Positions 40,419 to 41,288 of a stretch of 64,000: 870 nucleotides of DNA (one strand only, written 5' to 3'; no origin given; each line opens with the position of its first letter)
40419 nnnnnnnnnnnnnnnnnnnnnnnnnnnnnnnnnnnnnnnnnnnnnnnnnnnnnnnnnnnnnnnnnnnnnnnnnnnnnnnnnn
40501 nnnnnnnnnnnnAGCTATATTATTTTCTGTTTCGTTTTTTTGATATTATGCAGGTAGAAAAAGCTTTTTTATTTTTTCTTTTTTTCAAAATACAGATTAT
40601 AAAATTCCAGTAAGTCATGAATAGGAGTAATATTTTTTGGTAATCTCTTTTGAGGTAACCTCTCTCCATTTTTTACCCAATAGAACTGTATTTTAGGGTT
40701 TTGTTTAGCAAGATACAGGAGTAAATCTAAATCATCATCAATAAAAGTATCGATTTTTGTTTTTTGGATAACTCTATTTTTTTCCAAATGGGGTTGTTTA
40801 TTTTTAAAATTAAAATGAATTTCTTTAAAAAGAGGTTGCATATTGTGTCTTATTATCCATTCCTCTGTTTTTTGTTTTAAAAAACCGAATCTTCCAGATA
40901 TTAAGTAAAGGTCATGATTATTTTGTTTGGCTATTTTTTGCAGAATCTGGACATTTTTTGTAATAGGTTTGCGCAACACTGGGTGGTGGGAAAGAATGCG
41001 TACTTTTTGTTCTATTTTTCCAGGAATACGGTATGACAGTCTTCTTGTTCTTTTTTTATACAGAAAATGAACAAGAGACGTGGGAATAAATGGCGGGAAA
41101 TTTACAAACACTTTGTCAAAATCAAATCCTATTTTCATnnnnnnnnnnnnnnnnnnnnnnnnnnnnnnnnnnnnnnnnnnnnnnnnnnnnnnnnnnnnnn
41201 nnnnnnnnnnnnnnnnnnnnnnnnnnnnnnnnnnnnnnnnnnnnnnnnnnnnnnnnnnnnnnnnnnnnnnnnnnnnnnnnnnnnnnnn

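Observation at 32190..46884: First block of an envelope-glycopolymer cluster: GT-C enzymes, DUF2298 YYY protein, LCP ligase, FemAB-like, epimerase and FAD oxidoreductase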

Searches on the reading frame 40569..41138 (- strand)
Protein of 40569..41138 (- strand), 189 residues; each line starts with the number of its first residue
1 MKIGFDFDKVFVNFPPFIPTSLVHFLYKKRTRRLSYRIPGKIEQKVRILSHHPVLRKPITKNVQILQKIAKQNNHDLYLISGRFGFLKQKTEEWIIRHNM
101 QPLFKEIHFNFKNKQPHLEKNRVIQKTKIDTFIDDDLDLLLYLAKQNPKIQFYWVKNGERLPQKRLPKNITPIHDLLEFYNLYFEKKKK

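Call 3: search_protein_families(library=pfam, proteins=[window:40569-41138:-], max_evalue=0.01)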
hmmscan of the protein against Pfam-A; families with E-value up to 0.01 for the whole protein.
window:40569-41138:- (189 aa): 1 family
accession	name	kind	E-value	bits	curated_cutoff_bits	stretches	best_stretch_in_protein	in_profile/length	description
PF15656.11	Tox-HDC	-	0.00079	20.1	21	1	62-157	18-114/130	Toxin with a H, D/N and C signature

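Call 5: search_protein_families(library=ncbifam, proteins=[window:40569-41138:-], max_evalue=0.01)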
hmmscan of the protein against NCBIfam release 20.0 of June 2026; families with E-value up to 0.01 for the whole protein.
window:40569-41138:- (189 aa): 1 family
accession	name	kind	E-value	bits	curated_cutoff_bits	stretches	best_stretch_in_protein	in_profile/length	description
NF046079.1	HAD_phos_BT0820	equivalog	0.0036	17.6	165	1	51-135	15-94/137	BT0820 family HAD-type phosphatase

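Call 65: search_solved_structures(query=A2, max_evalue=1)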
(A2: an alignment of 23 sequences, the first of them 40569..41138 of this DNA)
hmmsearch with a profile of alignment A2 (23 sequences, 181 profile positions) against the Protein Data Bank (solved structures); distinct sequences matched with E-value up to 1: 0.

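Call 68: find_homologous_proteins(query=window:40569-41138:-, max_evalue=0.001)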
Query window:40569-41138:- (189 aa): 132 proteins with E <= 0.001 among 170 candidates; the best 120 are listed.
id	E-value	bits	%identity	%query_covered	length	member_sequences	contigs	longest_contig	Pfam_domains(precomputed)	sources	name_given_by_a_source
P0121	5.4e-121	420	100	100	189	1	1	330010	-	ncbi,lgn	-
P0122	2.4e-68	248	58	100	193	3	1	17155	-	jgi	jgi:hypothetical protein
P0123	2.0e-67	245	58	100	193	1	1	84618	-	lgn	-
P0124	6.2e-66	240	57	95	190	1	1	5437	-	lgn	-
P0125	2.0e-63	232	59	95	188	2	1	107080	-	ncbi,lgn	-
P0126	3.3e-63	231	55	96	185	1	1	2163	-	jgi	-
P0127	5.4e-61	224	57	97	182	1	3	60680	-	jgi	jgi:hypothetical protein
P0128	7.7e-61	223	55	100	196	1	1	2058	-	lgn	-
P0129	8.9e-61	223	58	95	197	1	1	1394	-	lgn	-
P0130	8.0e-60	220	55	97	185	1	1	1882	-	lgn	-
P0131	9.1e-60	220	55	97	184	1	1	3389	-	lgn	-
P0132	1.5e-59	219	54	96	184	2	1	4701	-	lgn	-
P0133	4.0e-59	218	56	96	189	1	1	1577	-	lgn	-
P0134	5.5e-59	217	54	97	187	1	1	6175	-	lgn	-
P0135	1.9e-58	216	55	95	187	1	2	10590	-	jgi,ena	-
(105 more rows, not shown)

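Call 70: find_encoding_contigs(protein=P0121, flank=1000, max_places=2)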
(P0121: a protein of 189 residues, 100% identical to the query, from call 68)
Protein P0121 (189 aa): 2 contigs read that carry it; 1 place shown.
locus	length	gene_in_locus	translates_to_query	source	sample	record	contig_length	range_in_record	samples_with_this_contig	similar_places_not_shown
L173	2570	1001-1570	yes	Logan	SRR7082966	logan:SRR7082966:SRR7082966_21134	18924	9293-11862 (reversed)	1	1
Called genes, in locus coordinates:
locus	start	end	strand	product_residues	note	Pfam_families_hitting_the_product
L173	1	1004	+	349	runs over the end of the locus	PF01073:3Beta_HSD, PF01370:Epimerase, PF02719:Polysacc_synt_2, PF04321:RmlD_sub_bind, PF05368:NmrA, PF16363:GDP_Man_Dehyd, PF13460:NAD_binding_10, PF07993:NAD_binding_4, +1 more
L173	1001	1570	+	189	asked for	-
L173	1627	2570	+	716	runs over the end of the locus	PF10060:DUF2298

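Call 77: predict_structure(alignment_id=A4)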
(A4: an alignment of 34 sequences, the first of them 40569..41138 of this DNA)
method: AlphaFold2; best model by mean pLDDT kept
length: 189 residues; sequences in the alignment: 34
mean_pLDDT: 91.4   pTM: 0.88
mean pLDDT of the five models: 91.4, 91.1, 90.8, 90.1, 89.2
residues with pLDDT >= 90: 142; 70-90: 35; 50-70: 12; < 50: 0
segments of 3 or more residues with pLDDT < 50: none
pLDDT, mean of each block of 10 residues (from residue 1): 96 79 69 83 92 92 96 93 96 96 98 96 98 96 97 91 91 96 77
secondary structure, 60 per line:
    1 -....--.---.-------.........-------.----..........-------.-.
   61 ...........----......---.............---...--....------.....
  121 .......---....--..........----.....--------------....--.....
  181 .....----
elements in order: E2-5 H20-27 H41-50 H60-71 E76-81 H85-97 E106-109 H116-127 E131-134 H137-146 E151-155 E170-173 H176-185

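Call 80: fold_search(model_id=the predicted structure, library=pdb)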
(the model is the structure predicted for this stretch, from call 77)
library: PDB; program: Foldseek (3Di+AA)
matches with E <= 10: 1079; with E <= 0.001: 24
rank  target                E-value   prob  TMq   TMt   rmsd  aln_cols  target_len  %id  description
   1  2ah5                  2.2e-05  1.00  0.60  0.55   4.8       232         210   13  Hydrolase, haloacid dehalogenase-like family protein SP0104 from Streptococcus pneumoniae (released 2005-09-27)
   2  3ib6_A                2.3e-05  1.00  0.61  0.63   5.0       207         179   14  Crystal structure of an uncharacterized protein from Listeria monocytogenes serotype 4b (released 2009-07-28)
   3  3ib6_C                5.0e-05  1.00  0.60  0.63   4.6       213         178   14  Crystal structure of an uncharacterized protein from Listeria monocytogenes serotype 4b (released 2009-07-28)
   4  2nyv                  6.9e-05  1.00  0.62  0.56   5.4       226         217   12  X-ray crystal structure of a phosphoglycolate phosphatase from Aquifex aeolicus (released 2006-12-05)
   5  2w43_B                9.6e-05  1.00  0.51  0.49   4.1       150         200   14  Structure of L-haloacid dehalogenase from S. tokodaii (released 2008-12-09)
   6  2w43_A                1.7e-04  1.00  0.63  0.60   4.9       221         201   11  Structure of L-haloacid dehalogenase from S. tokodaii (released 2008-12-09)
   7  2gfh                  1.8e-04  1.00  0.54  0.43   4.1       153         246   14  Crystal structure of a n-acetylneuraminic acid phosphatase (nanp) from mus musculus at 1.90 A resolution (released 2006-04-18)
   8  9eqd                  1.9e-04  1.00  0.64  0.52   6.4       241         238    9  Crystal structure of an engineered enzyme containing a genetically encoded thiourea, CT1.5 (released 2025-10-01)
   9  2w11_B                2.1e-04  1.00  0.53  0.50   3.9       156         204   13  Structure of the L-2-haloacid dehalogenase from Sulfolobus tokodaii (released 2008-12-09)
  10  4xru_D                2.1e-04  1.00  0.48  0.33   6.3       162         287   14  Structure of Pnkp1/Rnl/Hen1 complex (released 2015-04-22)
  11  2w11_A                2.3e-04  1.00  0.53  0.49   3.9       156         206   13  Structure of the L-2-haloacid dehalogenase from Sulfolobus tokodaii (released 2008-12-09)
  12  3kzx                  2.3e-04  1.00  0.55  0.51   9.7       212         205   13  Crystal structure of a Had-superfamily hydrolase from Ehrlichia chaffeensis at 1.9A resolution (released 2009-12-22)
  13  6xod_B                2.5e-04  1.00  0.49  0.55   9.1       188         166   12  Crystal structure of the PEX4-PEX22 protein complex from Arabidopsis thaliana (released 2021-07-14)
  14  3ddh_B                2.7e-04  1.00  0.51  0.44   5.7       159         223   12  The structure of a putative haloacid dehalogenase-like family hydrolase from Bacteroides thetaiotaomicron VPI-5482 (released 2008-09-30)
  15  4knw_B                4.4e-04  1.00  0.62  0.50   8.3       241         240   11  The crystal structure of human HDHD4 IN COMPLEX WITH MAGNESIUM AND THE PHOSPHATE MIMETIC VANADATE (released 2013-06-26)
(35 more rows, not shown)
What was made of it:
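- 40569..41138 (-): HAD-superfamily phosphatase-like protein (189 aa), overlapping the SDR gene by 4 nt. It is a candidate polyprenyl-P-ribose-5-phosphate phosphatase. The AF2 model has pLDDT 91.4, and the top PDB matches are almost all HAD hydrolases (calls 77, 80).
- Checked: A 189-aa HAD-fold phosphatase at 40569-41138 (calls 3, 77, 80).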
